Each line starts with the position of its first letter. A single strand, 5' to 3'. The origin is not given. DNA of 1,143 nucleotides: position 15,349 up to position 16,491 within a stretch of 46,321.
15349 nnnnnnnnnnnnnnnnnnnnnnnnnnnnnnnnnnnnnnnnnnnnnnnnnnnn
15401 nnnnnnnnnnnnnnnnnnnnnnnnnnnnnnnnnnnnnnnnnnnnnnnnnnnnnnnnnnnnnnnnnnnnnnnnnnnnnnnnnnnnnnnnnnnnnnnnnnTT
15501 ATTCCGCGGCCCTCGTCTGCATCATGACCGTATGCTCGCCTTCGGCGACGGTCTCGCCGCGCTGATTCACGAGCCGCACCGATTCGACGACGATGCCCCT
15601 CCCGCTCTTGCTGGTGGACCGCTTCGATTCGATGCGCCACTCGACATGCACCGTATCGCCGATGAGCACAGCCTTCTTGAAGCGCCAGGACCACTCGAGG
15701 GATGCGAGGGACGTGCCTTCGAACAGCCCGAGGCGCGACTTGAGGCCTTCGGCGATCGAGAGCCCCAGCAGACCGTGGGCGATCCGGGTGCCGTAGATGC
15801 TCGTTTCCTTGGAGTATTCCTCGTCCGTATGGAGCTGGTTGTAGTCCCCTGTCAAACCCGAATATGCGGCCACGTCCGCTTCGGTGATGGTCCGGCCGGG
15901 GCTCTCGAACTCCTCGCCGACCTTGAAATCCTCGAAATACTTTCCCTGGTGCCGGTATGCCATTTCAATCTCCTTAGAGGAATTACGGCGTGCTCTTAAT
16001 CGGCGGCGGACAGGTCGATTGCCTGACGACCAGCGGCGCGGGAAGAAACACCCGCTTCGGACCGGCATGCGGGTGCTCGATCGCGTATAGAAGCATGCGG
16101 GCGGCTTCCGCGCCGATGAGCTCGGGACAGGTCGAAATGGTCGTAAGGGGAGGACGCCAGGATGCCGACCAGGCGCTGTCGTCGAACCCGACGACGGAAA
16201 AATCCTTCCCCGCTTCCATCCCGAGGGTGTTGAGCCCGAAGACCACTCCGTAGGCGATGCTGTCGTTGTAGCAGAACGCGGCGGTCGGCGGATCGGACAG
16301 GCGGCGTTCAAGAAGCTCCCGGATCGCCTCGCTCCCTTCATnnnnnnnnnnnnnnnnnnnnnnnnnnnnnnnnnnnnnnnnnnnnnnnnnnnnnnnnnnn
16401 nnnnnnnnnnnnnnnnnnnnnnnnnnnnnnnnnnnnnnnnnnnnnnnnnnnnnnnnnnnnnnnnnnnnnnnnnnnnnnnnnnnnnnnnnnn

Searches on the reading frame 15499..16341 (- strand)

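Call 28: search_protein_families(library=pfam, proteins=[window:15499-16341:-])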
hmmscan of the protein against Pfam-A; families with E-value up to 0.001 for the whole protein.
window:15499-16341:- (280 aa): 2 families
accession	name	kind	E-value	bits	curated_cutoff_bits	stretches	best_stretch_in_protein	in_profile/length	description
PF01575.25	MaoC_dehydratas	-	2.8e-20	72.6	27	1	141-251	6-115/123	MaoC like domain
PF13452.11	FAS1_DH_region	-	4.5e-06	27.3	22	1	141-267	3-131/132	FAS1-like, dehydratase domain region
